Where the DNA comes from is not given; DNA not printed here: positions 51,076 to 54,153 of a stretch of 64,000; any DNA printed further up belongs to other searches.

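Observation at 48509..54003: Two adjacent ~900-aa paralogous lipoproteins, each a six-fold tandem array of one uncharacterised module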

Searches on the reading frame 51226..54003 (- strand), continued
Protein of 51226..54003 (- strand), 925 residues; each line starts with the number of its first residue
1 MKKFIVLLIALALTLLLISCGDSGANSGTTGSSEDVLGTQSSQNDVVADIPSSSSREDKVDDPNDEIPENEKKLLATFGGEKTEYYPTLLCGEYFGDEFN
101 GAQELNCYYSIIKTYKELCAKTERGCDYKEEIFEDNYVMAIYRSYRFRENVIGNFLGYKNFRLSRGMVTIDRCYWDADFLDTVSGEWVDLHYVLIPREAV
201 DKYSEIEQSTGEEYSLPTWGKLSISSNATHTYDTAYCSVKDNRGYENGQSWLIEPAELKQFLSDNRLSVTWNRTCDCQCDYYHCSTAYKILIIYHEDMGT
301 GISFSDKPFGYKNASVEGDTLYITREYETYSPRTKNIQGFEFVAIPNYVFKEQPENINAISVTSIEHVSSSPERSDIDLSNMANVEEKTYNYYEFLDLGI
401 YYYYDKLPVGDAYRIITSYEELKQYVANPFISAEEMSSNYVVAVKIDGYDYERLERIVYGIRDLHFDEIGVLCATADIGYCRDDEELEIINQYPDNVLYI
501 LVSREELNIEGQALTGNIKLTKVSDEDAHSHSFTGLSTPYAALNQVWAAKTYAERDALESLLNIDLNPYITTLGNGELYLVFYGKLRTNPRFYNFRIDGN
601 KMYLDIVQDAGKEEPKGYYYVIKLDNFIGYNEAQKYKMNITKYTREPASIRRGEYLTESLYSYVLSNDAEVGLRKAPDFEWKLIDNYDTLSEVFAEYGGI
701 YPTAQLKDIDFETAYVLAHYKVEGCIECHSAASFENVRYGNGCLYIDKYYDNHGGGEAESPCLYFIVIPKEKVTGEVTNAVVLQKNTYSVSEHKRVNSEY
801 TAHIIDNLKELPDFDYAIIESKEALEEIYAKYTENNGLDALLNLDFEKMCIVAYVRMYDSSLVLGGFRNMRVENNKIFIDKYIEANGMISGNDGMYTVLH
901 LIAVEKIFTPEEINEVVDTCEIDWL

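Call 46: search_protein_families(library=ncbifam, alignment_id=A3, max_evalue=10)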
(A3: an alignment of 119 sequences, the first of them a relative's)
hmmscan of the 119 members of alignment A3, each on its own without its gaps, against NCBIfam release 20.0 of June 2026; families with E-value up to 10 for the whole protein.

A. member 1, P0046 (204 aa): 18 families
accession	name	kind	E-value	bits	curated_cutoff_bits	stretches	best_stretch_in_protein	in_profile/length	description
NF050142.1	PG1828_fam_lipo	equivalog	0.00036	21.2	50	1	1-47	1-46/59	PG1828 family lipoprotein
NF047879.1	catechol_SstD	exception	0.0011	18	450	1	1-59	1-59/343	ferrated catecholamine ABC transporter substrate-binding lipoprotein SstD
NF033193.2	lipo_NDxxF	hypoth_equivalog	0.0023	17.6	60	1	2-53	1-51/199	NDxxF motif lipoprotein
NF053772.1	BSAP5b_fam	equivalog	0.0028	17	380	1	1-49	1-50/418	BSAP5b family pore-forming toxin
NF053690.1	BamK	equivalog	0.023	14.6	120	1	1-38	1-39/199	BamK family beta-barrel-assembly machinery protein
NF052634.1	Riean_0653_fam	subfamily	0.031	15.2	57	1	1-93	1-89/176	Riean_0653 family protein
NF040528.1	SP_0198_lipo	equivalog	0.031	14.2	100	1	2-43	1-43/144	SP_0198 family lipoprotein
NF041428.1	TrsH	subfamily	0.032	14.4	150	1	1-48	1-47/149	TrsH/TraH family protein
NF053689.1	BamJ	equivalog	0.066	13.5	100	1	1-70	1-71/184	BamJ family beta-barrel-assembly machinery protein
NF045774.1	cytochro_C551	exception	0.066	13.2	118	1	1-49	1-47/110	cytochrome c551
NF045961.1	MAG5150_fam_LP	equivalog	0.072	12.5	80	1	1-75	1-69/331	MAG5150 family histidine triad lipoprotein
NF033164.1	lipo_LipL46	equivalog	0.076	11.7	400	1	3-69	3-71/413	lipoprotein LipL46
NF058647.1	lipo_LytA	equivalog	0.08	13.2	110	1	1-46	1-46/107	acidic lipoprotein LytA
NF053773.1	BSAP5i_fam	equivalog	0.082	13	150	1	1-93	1-89/135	BSAP-5i family immunity protein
NF051862.1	BT4005_BT4719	subfamily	0.083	12.7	60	1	4-42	5-39/211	NigD1/NigD2 family lipoprotein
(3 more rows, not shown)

B. families by the number of members that match (of 119 scanned): 183 families (the first 25 are shown)
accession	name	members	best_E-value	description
NF050142.1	PG1828_fam_lipo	52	2.6e-08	PG1828 family lipoprotein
NF040528.1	SP_0198_lipo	44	9e-05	SP_0198 family lipoprotein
NF058647.1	lipo_LytA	39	2.7e-06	acidic lipoprotein LytA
NF041428.1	TrsH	39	3.9e-05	TrsH/TraH family protein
NF047847.2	SS_mature_LptM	28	0.043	LPS translocon maturation chaperone LptM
NF041193.1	lipo_SP0191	26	0.00097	SP0191 family lipoprotein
NF053689.1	BamJ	23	0.00073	BamJ family beta-barrel-assembly machinery protein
NF045774.1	cytochro_C551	21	0.0041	cytochrome c551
NF053819.1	EF0750_LPXTG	20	0.00043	EF2685/EF0750 family sortase-dependent surface protein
NF045625.1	IBP_CFB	17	0.014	ice-binding protein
NF047879.1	catechol_SstD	14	4.2e-05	ferrated catecholamine ABC transporter substrate-binding lipoprotein SstD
NF041742.1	WGxxGxxG_fam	14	0.023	WGxxGxxG family protein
NF053690.1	BamK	13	0.00034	BamK family beta-barrel-assembly machinery protein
NF052551.1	EnvBioLpgNMYCTU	13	0.0012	envelope biogenesis lipoprotein LpqN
NF042931.1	SAG1386_EF1546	12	0.00093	SAG1386/EF1546 family surface-associated protein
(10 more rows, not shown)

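Call 60: list_cluster_members(proteins=[window:51226-54003:-, window:48509-51175:-, P0002, P0011, P0012, P0004, window:47365-48459:+])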
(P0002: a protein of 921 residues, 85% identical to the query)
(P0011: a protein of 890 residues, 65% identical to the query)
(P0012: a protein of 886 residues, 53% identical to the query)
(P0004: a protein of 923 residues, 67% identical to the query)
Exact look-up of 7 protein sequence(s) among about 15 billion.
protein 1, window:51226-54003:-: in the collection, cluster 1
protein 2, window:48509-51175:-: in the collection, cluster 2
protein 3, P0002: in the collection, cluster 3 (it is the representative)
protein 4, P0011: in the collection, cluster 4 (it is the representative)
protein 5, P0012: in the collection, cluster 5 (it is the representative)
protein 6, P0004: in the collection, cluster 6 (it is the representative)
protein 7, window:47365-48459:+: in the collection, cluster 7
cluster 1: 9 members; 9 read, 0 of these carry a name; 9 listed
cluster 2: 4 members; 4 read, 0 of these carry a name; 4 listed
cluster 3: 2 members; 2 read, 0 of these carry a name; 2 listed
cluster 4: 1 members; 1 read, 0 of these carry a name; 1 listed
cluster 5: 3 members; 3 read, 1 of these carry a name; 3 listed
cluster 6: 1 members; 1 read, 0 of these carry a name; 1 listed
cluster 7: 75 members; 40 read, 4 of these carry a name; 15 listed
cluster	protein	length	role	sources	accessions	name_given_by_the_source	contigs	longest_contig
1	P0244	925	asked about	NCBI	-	-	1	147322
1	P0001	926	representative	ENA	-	-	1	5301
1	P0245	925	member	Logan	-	-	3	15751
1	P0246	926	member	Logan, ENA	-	-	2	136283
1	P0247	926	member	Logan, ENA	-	-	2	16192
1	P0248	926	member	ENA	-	-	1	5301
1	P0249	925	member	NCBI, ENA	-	-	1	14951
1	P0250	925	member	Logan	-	-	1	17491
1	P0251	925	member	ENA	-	-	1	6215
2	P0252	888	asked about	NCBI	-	-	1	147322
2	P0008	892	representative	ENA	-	-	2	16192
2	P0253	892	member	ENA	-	-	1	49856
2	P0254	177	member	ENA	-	-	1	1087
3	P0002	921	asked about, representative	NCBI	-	-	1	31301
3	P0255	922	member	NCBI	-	-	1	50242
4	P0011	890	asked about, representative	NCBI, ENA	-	-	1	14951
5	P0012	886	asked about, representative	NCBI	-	-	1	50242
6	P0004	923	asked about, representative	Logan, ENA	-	-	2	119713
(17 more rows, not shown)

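Call 86: find_related_loci(query=A1, collection=metagenome_contigs, flank=6000)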
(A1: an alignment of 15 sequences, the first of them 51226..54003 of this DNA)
Query A1 (925 aa) in metagenome_contigs; peptide patterns used: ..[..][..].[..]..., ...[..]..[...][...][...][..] (x = any residue, [..] = any of these).
32 stretches matched a pattern, but none encodes a relative of the query by tblastn (E <= 1e-3).

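Call 92: find_encoding_contigs(protein=P0015, flank=7000, max_places=2)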
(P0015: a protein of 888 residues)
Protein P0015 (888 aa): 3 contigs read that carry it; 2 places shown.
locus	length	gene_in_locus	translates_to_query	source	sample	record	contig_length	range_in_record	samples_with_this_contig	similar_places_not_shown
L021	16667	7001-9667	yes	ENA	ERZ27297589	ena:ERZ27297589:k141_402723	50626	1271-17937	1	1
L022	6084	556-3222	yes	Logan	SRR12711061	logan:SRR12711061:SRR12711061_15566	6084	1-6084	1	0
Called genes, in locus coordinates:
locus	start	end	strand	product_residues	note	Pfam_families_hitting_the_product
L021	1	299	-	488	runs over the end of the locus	PF09547:SpoIVA_ATPase, PF20438:SpoIVA_middle, PF20439:SpoIVA_C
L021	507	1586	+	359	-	PF04909:Amidohydro_2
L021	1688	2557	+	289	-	PF01595:CNNM, PF00571:CBS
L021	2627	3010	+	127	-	PF03471:CorC_HlyC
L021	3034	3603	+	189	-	PF12710:HAD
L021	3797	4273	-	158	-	PF00160:Pro_isomerase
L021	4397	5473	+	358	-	PF01594:AI-2E_transport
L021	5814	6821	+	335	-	PF00579:tRNA-synt_1b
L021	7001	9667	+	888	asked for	-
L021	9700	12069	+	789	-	-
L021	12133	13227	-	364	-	PF01926:MMR_HSR1, PF02421:FeoB_N, PF06071:YchF-GTPase_C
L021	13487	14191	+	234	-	PF00072:Response_reg, PF00486:Trans_reg_C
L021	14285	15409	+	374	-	PF22020:RlmL_1st, PF02926:THUMP, PF01170:UPF0020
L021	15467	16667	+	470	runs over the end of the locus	PF03323:GerA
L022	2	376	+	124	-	?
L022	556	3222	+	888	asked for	-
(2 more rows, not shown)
